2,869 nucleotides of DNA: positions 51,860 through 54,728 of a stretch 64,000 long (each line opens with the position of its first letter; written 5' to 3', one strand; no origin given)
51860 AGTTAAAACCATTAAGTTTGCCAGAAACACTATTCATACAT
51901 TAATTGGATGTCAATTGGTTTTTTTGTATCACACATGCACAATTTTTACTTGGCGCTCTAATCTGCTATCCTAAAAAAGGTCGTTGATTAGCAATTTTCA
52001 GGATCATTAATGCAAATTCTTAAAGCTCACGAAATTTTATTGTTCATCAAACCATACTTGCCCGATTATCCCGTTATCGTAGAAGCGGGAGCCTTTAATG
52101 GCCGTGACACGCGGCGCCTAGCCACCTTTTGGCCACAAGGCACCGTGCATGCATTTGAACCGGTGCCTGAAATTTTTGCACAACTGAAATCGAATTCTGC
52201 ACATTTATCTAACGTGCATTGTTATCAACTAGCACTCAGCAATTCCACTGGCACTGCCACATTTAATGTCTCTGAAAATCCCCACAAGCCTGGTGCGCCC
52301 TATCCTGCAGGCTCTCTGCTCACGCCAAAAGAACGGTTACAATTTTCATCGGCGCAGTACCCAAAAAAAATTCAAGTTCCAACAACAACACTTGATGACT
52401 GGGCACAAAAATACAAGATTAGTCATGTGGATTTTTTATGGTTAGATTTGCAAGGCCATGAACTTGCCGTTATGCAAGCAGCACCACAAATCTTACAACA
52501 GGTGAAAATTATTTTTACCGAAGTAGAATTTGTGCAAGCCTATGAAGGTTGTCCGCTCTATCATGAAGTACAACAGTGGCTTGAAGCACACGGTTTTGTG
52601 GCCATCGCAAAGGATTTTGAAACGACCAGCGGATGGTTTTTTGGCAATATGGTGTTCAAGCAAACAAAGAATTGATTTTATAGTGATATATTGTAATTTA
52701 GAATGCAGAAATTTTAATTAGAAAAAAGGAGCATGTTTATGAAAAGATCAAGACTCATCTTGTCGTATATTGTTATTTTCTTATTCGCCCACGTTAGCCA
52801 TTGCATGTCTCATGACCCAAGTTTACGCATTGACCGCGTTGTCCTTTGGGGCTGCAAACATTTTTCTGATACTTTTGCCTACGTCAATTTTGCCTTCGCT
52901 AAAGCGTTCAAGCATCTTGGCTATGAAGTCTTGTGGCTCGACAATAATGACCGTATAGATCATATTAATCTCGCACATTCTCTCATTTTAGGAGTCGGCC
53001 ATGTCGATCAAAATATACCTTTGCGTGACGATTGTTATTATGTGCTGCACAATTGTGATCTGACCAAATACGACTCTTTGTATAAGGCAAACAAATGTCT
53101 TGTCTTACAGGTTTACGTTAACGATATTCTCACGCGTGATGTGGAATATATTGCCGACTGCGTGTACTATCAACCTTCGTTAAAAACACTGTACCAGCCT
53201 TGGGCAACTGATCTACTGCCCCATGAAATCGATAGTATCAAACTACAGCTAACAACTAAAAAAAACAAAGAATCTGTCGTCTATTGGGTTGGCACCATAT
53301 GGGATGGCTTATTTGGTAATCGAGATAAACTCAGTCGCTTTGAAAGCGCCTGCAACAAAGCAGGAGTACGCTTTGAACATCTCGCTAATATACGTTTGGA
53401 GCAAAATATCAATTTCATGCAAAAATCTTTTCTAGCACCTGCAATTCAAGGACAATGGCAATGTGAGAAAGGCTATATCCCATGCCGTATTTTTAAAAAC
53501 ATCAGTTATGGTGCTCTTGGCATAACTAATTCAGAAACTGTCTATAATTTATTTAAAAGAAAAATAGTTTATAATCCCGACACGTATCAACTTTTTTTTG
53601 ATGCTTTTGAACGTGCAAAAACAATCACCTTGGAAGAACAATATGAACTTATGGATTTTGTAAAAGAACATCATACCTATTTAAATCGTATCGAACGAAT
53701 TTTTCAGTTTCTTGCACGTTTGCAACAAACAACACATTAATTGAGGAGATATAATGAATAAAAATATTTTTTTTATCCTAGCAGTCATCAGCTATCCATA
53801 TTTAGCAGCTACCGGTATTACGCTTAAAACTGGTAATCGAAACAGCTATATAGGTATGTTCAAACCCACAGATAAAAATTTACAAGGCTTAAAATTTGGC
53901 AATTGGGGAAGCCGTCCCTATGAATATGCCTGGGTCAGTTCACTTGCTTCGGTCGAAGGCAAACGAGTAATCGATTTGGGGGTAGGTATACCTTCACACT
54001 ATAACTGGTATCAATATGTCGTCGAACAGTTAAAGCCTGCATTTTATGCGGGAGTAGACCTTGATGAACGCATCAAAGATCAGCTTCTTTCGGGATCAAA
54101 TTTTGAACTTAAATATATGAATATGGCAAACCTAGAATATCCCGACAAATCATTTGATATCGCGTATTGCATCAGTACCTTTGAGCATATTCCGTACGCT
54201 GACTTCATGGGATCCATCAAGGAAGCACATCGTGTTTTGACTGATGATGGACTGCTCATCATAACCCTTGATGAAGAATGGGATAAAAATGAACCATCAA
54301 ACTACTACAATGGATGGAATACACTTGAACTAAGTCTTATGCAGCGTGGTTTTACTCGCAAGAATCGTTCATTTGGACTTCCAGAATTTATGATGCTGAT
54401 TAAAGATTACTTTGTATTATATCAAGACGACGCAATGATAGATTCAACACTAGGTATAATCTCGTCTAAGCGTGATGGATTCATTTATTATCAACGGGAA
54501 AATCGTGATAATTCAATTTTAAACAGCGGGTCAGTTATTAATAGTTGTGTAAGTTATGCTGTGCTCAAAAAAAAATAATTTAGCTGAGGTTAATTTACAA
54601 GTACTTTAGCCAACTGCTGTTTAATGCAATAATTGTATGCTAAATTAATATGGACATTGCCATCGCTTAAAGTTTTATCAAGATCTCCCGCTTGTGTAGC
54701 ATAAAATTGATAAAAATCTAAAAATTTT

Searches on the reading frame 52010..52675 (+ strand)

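Call 96: search_protein_families(library=pfam, proteins=[window:52010-52675:+], max_evalue=0.00001)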
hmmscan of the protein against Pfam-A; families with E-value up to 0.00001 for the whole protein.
window:52010-52675:+ (221 aa): 1 family
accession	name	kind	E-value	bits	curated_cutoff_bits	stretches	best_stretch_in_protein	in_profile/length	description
PF05050.19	Methyltransf_21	-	3.9e-27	95.9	22.7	1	40-197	20-172/173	Methyltransferase FkbM domain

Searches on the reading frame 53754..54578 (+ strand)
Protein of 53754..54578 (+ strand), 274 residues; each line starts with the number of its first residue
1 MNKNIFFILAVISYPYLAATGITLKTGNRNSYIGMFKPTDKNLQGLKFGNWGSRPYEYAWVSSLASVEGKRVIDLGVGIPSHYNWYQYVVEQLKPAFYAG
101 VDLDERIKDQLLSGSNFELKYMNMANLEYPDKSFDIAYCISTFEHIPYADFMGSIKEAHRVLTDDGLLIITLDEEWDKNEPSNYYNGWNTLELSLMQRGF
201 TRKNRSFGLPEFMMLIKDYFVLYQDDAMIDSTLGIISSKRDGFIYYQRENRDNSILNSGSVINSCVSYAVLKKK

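Call 96: search_protein_families(library=pfam, proteins=[window:53754-54578:+], max_evalue=0.00001)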
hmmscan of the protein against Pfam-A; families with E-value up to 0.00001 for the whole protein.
window:53754-54578:+ (274 aa): 3 families
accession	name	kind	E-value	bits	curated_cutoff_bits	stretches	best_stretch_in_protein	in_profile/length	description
PF08241.18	Methyltransf_11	-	2.2e-10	41.5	21.2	1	75-170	3-95/95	Methyltransferase domain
PF13649.12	Methyltransf_25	-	3.7e-08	34.4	27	1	85-166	11-97/97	Methyltransferase domain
PF13489.12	Methyltransf_23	-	5.8e-06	26.6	27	1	67-177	21-124/164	Methyltransferase domain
